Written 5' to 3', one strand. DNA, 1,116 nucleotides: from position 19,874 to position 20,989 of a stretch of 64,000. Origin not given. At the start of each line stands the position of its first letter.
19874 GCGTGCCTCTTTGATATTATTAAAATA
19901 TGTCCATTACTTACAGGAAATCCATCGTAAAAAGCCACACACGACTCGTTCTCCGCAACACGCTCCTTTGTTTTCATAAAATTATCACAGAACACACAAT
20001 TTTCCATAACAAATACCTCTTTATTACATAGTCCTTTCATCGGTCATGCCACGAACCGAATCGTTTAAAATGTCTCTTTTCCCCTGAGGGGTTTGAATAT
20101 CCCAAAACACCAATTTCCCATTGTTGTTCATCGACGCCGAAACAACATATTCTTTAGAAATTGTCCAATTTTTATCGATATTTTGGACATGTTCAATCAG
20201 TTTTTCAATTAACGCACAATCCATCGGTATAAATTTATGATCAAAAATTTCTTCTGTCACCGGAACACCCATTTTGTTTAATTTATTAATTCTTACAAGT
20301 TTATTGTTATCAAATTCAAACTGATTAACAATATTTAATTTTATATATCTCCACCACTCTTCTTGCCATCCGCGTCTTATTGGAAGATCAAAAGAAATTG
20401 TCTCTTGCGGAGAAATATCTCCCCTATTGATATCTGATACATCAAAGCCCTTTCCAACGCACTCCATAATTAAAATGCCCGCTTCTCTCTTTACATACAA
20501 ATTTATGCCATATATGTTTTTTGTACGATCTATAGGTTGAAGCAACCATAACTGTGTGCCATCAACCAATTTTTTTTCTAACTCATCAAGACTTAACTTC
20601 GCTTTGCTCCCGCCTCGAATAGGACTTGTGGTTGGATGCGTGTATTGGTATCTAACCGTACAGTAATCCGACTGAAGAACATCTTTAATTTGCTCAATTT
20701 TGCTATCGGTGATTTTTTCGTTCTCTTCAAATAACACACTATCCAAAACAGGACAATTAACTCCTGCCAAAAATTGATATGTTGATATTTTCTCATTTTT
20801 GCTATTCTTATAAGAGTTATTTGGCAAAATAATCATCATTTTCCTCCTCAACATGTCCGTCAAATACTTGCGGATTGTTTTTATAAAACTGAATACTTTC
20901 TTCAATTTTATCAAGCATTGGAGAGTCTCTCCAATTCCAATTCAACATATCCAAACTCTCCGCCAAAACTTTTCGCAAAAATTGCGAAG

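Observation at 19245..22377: Tightly coupled five-gene nucleotide-handling operon next to thyA-folA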

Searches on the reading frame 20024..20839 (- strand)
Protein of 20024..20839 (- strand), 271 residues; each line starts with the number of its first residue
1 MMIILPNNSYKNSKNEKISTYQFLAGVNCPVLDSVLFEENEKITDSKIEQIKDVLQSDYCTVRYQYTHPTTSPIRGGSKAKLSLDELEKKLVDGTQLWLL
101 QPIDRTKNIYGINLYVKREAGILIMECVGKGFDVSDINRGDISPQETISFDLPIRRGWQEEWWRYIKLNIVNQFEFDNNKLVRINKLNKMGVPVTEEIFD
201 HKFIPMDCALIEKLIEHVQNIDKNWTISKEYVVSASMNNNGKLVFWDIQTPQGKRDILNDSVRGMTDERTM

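Call 3: search_protein_families(library=pfam, proteins=[window:20024-20839:-], max_evalue=0.1)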
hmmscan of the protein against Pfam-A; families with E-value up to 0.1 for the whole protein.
window:20024-20839:- (271 aa): 2 families
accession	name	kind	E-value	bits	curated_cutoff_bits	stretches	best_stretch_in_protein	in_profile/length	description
PF10877.13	DUF2671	-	0.00068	19.9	23.2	1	119-171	33-83/89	Protein of unknown function (DUF2671)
PF24110.1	DUF7385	-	0.031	14.4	28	1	11-63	11-61/72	Family of unknown function (DUF7385)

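Call 4: search_protein_families(library=phrogs, proteins=[window:20024-20839:-], max_evalue=0.01)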
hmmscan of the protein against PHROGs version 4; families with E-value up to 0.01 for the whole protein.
window:20024-20839:- (271 aa): 0 families

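Call 9: search_protein_families(library=padloc, proteins=[window:20024-20839:-], max_evalue=0.01)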
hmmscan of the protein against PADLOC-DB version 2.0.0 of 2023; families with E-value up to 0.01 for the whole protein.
window:20024-20839:- (271 aa): 0 families

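Call 10: search_protein_families(library=ncbifam, proteins=[window:20024-20839:-], max_evalue=0.01)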
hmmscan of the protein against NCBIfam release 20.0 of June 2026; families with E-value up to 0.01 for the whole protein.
window:20024-20839:- (271 aa): 0 families

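Call 12: find_homologous_proteins(query=window:20024-20839:-)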
Query window:20024-20839:- (271 aa): 103 proteins with E <= 0.001 among 615 candidates.
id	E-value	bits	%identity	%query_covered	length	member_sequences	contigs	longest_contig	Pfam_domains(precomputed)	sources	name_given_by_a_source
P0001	7.9e-180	614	100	100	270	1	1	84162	-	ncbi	-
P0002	3.5e-136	471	75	96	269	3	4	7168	-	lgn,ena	-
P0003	3.7e-134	464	76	95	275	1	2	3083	-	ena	-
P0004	2.4e-133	461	74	96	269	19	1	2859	-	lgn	-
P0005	1.5e-132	459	73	96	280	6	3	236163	-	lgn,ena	-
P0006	2.4e-129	448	73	96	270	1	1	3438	-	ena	-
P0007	2.0e-128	445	72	96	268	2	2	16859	-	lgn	-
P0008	1.9e-127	442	70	95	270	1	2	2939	-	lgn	-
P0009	3.5e-124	431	68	100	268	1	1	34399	-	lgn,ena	-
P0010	2.2e-112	393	66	95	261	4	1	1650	-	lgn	-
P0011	3.5e-112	392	65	96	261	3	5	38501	-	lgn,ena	-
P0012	1.9e-111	390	65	95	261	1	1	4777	-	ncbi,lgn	-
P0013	4.5e-111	388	65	96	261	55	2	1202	-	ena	-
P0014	4.4e-110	385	63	95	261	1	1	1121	-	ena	-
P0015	4.4e-110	385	66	95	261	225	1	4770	-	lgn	-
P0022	3.7e-106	372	60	95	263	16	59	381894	-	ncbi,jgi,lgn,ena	jgi:hypothetical protein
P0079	9.5e-56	207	38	100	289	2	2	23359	-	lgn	-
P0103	1.4e-24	105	43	47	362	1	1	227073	-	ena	-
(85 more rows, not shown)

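Call 13: find_encoding_contigs(protein=P0022, flank=8000, max_places=3)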
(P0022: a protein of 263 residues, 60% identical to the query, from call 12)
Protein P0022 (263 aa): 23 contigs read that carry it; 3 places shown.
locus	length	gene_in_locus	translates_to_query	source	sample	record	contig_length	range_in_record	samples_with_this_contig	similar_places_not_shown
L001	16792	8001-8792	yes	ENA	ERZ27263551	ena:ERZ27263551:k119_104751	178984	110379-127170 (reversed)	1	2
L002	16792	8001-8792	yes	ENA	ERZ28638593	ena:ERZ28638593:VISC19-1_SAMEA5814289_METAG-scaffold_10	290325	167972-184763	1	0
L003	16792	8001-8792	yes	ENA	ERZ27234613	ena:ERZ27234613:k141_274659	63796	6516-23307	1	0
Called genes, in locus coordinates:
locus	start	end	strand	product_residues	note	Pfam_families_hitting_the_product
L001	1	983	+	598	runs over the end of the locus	PF02518:HATPase_c (weak), PF13589:HATPase_c_3, PF01119:DNA_mis_repair, PF08676:MutL_C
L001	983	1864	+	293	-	PF01745:IPT, PF01715:IPPT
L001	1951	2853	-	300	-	PF01841:Transglut_core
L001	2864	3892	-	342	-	PF01297:ZnuA, PF01476:LysM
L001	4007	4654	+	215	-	PF14622:Ribonucleas_3_3, PF00636:Ribonuclease_3, PF00035:dsrm, PF24995:DSRM_2 (weak)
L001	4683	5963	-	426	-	PF00437:T2SSE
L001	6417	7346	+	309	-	PF10977:DUF2797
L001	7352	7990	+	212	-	PF11969:DcpS_C (weak)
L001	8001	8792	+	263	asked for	-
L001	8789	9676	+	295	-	-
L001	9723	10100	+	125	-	PF11969:DcpS_C, PF19327:Ap4A_phos_N (weak), PF01230:HIT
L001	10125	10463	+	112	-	-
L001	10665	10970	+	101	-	-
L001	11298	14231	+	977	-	PF02463:SMC_N, PF13175:AAA_15, PF13304:AAA_21 (weak), PF13476:AAA_23, PF13555:AAA_29 (weak), PF06470:SMC_hinge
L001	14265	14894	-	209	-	PF01726:LexA_DNA_bind, PF13730:HTH_36 (weak), PF00717:Peptidase_S24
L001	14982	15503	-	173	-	-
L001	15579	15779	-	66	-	-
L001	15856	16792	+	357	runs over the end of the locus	PF00535:Glycos_transf_2, PF10111:Glyco_tranf_2_2, PF13641:Glyco_tranf_2_3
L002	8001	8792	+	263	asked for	-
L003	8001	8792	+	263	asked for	-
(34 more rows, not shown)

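Call 14: find_encoding_contigs(protein=P0079, flank=8000, max_places=2)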
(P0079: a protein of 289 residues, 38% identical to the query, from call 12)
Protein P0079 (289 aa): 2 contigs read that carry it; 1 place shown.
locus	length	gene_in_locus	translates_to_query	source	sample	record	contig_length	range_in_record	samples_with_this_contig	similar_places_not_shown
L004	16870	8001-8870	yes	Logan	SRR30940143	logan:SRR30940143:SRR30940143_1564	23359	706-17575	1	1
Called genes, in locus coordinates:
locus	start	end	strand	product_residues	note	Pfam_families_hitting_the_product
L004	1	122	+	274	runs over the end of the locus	?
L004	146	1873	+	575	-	PF00664:ABC_membrane, PF00005:ABC_tran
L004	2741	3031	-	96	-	PF01548:DEDD_Tnp_IS110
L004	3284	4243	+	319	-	-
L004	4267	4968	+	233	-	-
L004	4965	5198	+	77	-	PF00550:PP-binding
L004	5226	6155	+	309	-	PF01136:Peptidase_U32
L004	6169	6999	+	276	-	-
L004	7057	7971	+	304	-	PF00535:Glycos_transf_2, PF10111:Glyco_tranf_2_2, PF02709:Glyco_transf_7C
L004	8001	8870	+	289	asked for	-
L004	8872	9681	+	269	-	-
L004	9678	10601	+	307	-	PF10977:DUF2797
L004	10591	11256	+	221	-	PF01230:HIT (weak)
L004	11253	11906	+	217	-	PF02223:Thymidylate_kin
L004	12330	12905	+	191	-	PF04545:Sigma70_r4 (weak)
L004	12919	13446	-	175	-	-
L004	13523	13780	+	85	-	PF21757:DUF6870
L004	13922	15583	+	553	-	PF00239:Resolvase, PF07508:Recombinase, PF13408:Zn_ribbon_recom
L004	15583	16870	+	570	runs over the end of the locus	PF00239:Resolvase, PF07508:Recombinase, PF13408:Zn_ribbon_recom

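Call 15: find_encoding_contigs(protein=P0103, flank=8000, max_places=2)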
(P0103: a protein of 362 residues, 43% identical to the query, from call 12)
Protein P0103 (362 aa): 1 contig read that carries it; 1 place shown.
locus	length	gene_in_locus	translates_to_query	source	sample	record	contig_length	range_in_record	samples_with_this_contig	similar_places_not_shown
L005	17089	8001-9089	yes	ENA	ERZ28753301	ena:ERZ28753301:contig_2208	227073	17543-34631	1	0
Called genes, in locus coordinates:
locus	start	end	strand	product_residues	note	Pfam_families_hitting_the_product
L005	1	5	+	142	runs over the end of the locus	-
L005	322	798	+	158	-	-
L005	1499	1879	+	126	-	PF13669:Glyoxalase_4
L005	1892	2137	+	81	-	PF00550:PP-binding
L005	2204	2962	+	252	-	-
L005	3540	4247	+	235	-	PF00072:Response_reg, PF04397:LytTR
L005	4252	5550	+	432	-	PF02518:HATPase_c (weak), PF14501:HATPase_c_5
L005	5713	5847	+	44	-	-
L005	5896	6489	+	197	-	PF04647:AgrB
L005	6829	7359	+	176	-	PF11667:DUF3267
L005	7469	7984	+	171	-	PF13193:AMP-binding_C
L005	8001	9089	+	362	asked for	-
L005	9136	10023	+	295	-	-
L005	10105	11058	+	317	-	PF00224:PK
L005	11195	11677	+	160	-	PF00383:dCMP_cyt_deam_1, PF14437:MafB19-deam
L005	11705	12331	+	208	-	PF02223:Thymidylate_kin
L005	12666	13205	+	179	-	-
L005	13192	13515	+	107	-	PF04993:TfoX_N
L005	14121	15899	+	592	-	PF09992:NAGPA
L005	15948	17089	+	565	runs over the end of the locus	-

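Call 20: find_related_loci(query=A2, collection=genome_contigs, flank=10000)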
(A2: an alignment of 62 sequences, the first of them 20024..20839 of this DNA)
Query A2 (271 aa) in genome_contigs; peptide patterns used: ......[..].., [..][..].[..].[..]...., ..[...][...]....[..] (x = any residue, [..] = any of these).
50 stretches matched a pattern; 14 encode a relative of the query (tblastn E <= 1e-3); 14 distinct loci.
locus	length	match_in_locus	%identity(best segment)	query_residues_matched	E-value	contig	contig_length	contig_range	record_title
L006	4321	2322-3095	65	1-258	2e-118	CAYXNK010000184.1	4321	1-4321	MAG TPA_asm: uncultured Oscillospiraceae bacterium isolate SRP192927_co4_654 genome assembly, contig: NODE_59852_length_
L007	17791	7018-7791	65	1-258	7e-117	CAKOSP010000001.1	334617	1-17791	MAG: uncultured Bacilli bacterium isolate REFINED_METABAT215_TOP10_CONTIGS_1500_ASSEMBLY_K77_MERGED__Hadza_MoBio_hadza-A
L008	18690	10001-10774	65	1-258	2e-116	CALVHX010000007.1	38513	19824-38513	MAG: uncultured Bacilli bacterium isolate BRZ_PI__bin89 genome assembly, contig: BRZ_PI__NODE_1402_length_38513_cov_8.09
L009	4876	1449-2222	65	1-258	2e-116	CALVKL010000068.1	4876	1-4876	MAG: uncultured Bacilli bacterium isolate BRZ_CP__bin28 genome assembly, contig: BRZ_CP__NODE_21761_length_4876_cov_9.07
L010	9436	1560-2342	64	1-261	5e-115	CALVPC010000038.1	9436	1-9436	MAG: uncultured Bacilli bacterium isolate BRZ_BM__bin104 genome assembly, contig: BRZ_BM__NODE_9734_length_9436_cov_4.72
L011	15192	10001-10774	62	1-258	7e-113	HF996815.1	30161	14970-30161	Clostridium sp. CAG:762 genomic scaffold, scf93, whole genome shotgun sequence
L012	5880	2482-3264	61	2-262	2e-108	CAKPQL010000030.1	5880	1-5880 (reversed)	MAG: uncultured Clostridia bacterium isolate REFINED_METABAT215_TOP10_CONTIGS_1500_ASSEMBLY_K77_MERGED__Hadza_MoBio_hadz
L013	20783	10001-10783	61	2-262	3e-108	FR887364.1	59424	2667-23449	Clostridium sp. CAG:302 genomic scaffold, scf40, whole genome shotgun sequence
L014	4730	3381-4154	58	2-259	4e-101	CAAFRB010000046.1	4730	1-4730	MAG TPA_asm: Clostridia bacterium, isolate HGM13621, WGS project CAAFRB010000000 data, contig: SRS259555_50_k89_41134, w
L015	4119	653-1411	43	2-254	4e-74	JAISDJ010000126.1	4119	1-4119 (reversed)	MAG: Tannerellaceae bacterium isolate Gx485_bin124 k119_4176915, whole genome shotgun sequence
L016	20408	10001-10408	63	123-258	1e-54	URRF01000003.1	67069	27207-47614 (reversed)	uncultured Mollicutes bacterium isolate UMGS1266 genome assembly, contig: NODE_47_length_67069_cov_8.661593, whole genom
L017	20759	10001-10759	38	2-257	6e-54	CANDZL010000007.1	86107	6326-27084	MAG TPA_asm: uncultured Hungatella sp. isolate SRR18439530_bin.9_metawrap_v1.3_MAG genome assembly, contig: NODE.58_leng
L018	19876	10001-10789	34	1-261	9e-47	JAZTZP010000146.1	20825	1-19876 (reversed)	MAG: Clostridia bacterium isolate T1900045324_YK20190013.MAGScoT_cleanbin_000001 SGB_6406_k141_1037019, whole genome sho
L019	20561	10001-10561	30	91-254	1e-18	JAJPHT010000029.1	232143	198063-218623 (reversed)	MAG: Proteobacteria bacterium isolate Centralia_MAG_189 k107_3146893, whole genome shotgun sequence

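Call 26: predict_structure(alignment_id=A2)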
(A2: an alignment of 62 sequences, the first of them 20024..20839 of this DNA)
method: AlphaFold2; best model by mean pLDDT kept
length: 271 residues; sequences in the alignment: 62
mean_pLDDT: 92.7   pTM: 0.87
mean pLDDT of the five models: 92.7, 92.4, 92.1, 92.0, 91.0
residues with pLDDT >= 90: 230; 70-90: 26; 50-70: 9; < 50: 6
segments of 3 or more residues with pLDDT < 50: 268-271
pLDDT, mean of each block of 10 residues (from residue 1): 94 88 97 96 97 97 91 88 97 95 95 98 98 95 98 95 97 98 96 96 98 98 96 97 96 70 49 38
secondary structure, 60 per line:
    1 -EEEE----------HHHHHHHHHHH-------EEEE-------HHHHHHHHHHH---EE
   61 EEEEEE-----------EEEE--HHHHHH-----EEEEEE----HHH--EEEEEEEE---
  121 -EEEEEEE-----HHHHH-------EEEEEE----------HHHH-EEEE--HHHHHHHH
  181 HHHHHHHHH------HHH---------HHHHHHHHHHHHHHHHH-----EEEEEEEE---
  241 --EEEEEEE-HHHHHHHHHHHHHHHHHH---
elements in order: E2-5 H16-26 E34-37 H45-55 E59-66 E78-81 H84-89 E95-100 E110-117 E122-128 H134-138 E146-151 H162-165 E167-170 H173-189 H208-224 E230-237 E243-249 H251-268

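Call 27: search_protein_families(library=pfam, proteins=[L007:7803-8690:+, L017:10774-12591:+, L004:3284-4243:+, L004:4267-4968:+, L004:6169-6999:+, L015:1449-2282:+, L015:2996-3595:+, L017:8405-9307:+, L017:12965-13573:+, L017:13581-14267:+], max_evalue=0.01)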
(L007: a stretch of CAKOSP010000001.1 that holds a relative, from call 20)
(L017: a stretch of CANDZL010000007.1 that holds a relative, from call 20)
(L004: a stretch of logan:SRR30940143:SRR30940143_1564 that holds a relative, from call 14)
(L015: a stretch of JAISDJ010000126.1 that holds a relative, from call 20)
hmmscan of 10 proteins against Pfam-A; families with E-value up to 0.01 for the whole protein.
L007:7803-8690:+ (295 aa): 0 families

L017:10774-12591:+ (605 aa): 1 family
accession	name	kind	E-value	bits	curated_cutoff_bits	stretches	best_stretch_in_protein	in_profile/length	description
PF10977.13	DUF2797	-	2.2e-11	44.5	25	1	360-495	14-156/227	Protein of unknown function (DUF2797)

L004:3284-4243:+ (319 aa): 1 family
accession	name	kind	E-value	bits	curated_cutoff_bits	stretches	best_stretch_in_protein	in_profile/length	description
PF00109.32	ketoacyl-synt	-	8e-05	22.8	20.8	1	94-170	173-250/252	Beta-ketoacyl synthase, N-terminal domain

L004:4267-4968:+ (233 aa): 0 families

L004:6169-6999:+ (276 aa): 0 families

L015:1449-2282:+ (277 aa): 2 families
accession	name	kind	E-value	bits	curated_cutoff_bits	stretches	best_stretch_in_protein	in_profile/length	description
PF22769.1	DCD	-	4.7e-09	36.9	27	1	5-145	2-152/153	dCTP deaminase-like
PF00692.24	dUTPase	-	6.3e-09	36.1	22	1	65-159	23-115/129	dUTPase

L015:2996-3595:+ (199 aa): 6 families
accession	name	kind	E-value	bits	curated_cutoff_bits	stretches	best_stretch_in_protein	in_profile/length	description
PF13649.12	Methyltransf_25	-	3.8e-11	44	27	1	41-126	1-94/97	Methyltransferase domain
PF08241.18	Methyltransf_11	-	5.1e-10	40.3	21.2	1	43-131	2-93/95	Methyltransferase domain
PF08242.18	Methyltransf_12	-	4.4e-09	37.4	30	1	43-130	2-97/98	Methyltransferase domain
PF13489.12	Methyltransf_23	-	4.2e-07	30.3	27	1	22-131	7-114/164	Methyltransferase domain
PF03848.20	TehB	-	7.4e-07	29.2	20.4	1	14-126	7-125/193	Tellurite resistance protein TehB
PF13847.12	Methyltransf_31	-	3.9e-05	23.8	27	1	36-130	2-106/145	Methyltransferase domain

L017:8405-9307:+ (300 aa): 5 families
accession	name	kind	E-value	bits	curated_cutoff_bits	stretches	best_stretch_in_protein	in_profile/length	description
PF13280.12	WYL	-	2.2e-17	63.2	21.8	1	131-196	3-69/70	WYL domain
PF08279.18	HTH_11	-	1e-11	45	25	1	10-59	5-54/55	HTH domain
PF25583.1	WCX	-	3.9e-06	27.6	23.9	1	224-292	5-73/76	WCX domain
PF08280.17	HTH_Mga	-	0.005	17.2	23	0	12-41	13-42/59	M protein trans-acting positive regulator (MGA) HTH domain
PF02796.21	HTH_7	-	0.006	17.1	23.8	0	8-40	12-43/45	Helix-turn-helix domain of resolvase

L017:12965-13573:+ (202 aa): 1 family
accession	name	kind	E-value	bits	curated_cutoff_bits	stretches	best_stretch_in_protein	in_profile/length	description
PF00440.29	TetR_N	-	1e-11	44.9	24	1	32-78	1-47/47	Bacterial regulatory proteins, tetR family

L017:13581-14267:+ (228 aa): 0 families

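Call 31: fold_search(model_id=the predicted structure, library=pdb)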
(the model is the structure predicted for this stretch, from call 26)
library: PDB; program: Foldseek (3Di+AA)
matches with E <= 10: 853; with E <= 0.001: 53
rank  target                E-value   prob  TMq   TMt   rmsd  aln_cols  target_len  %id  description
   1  5ig9_G                7.2e-05  1.00  0.37  0.33  10.6       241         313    7  Crystal structure of macrocyclase MdnC bound with precursor peptide MdnA from Microcystis aeruginosa MRC (released 2016-09-21)
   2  3ufx_B                7.2e-05  1.00  0.42  0.32  10.5       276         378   10  Thermus aquaticus succinyl-CoA synthetase in complex with GDP-Mn2+ (released 2012-06-27)
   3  6mgg_D                8.1e-05  1.00  0.43  0.34   9.7       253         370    9  Succinyl-CoA synthase from Francisella tularensis, phosphorylated, in complex with CoA (released 2018-09-26)
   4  3ufx_G                8.6e-05  1.00  0.43  0.33  10.7       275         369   10  Thermus aquaticus succinyl-CoA synthetase in complex with GDP-Mn2+ (released 2012-06-27)
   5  9a7l_B                1.0e-04  1.00  0.42  0.31   9.9       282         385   11  Integrative model of SUCD-SUCC by crosslinking MS and deep learning (released 2024-09-18)
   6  5ig9_E                1.1e-04  1.00  0.38  0.34  10.4       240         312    8  Crystal structure of macrocyclase MdnC bound with precursor peptide MdnA from Microcystis aeruginosa MRC (released 2016-09-21)
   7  2fp4_B                1.3e-04  1.00  0.42  0.31  11.0       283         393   10  Crystal structure of pig GTP-specific succinyl-CoA synthetase in complex with GTP (released 2006-02-21)
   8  6wcv_B                1.3e-04  1.00  0.41  0.30  10.7       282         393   10  Tartryl-CoA bound to human GTP-specific succinyl-CoA synthetase (released 2020-07-15)
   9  6pfn_B                1.5e-04  1.00  0.42  0.36  10.3       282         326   11  Succinyl-CoA synthase from Francisella tularensis (released 2019-07-03)
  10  3ufx_I                1.7e-04  1.00  0.43  0.33  10.5       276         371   10  Thermus aquaticus succinyl-CoA synthetase in complex with GDP-Mn2+ (released 2012-06-27)
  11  1euc_B                1.7e-04  1.00  0.40  0.30  10.9       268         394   10  CRYSTAL STRUCTURE OF DEPHOSPHORYLATED PIG HEART, GTP-SPECIFIC SUCCINYL-COA SYNTHETASE (released 2000-07-27)
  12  6dgi_B                2.1e-04  1.00  0.41  0.35   6.7       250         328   10  The crystal structure of D-alanyl-alanine synthetase A from Vibrio cholerae O1 biovar eltor str. N16961 (released 2018-05-30)
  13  6pfn_D                2.2e-04  1.00  0.43  0.36  10.9       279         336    8  Succinyl-CoA synthase from Francisella tularensis (released 2019-07-03)
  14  9goj                  2.4e-04  1.00  0.46  0.39  11.8       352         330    5  Crystal structure of HpeI from Rhodococcus rhodochrous GD02 (released 2025-05-21)
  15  10bm_C                2.5e-04  1.00  0.41  0.30   6.6       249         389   11  Crystal structure of Phosphoribosylaminoimidazole carboxylase from Burkholderia xenovorans (AMP, ADP and sulfate compl (released 2026-01-21)
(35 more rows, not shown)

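Call 38: search_solved_structures(query=A4, max_evalue=10)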
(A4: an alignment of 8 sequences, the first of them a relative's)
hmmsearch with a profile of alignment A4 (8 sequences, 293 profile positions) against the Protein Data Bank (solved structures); distinct sequences matched with E-value up to 10: 1.
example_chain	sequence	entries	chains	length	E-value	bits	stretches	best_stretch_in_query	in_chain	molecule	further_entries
8br8_Ln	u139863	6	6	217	0.41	13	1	165-225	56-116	Ribosomal protein L10a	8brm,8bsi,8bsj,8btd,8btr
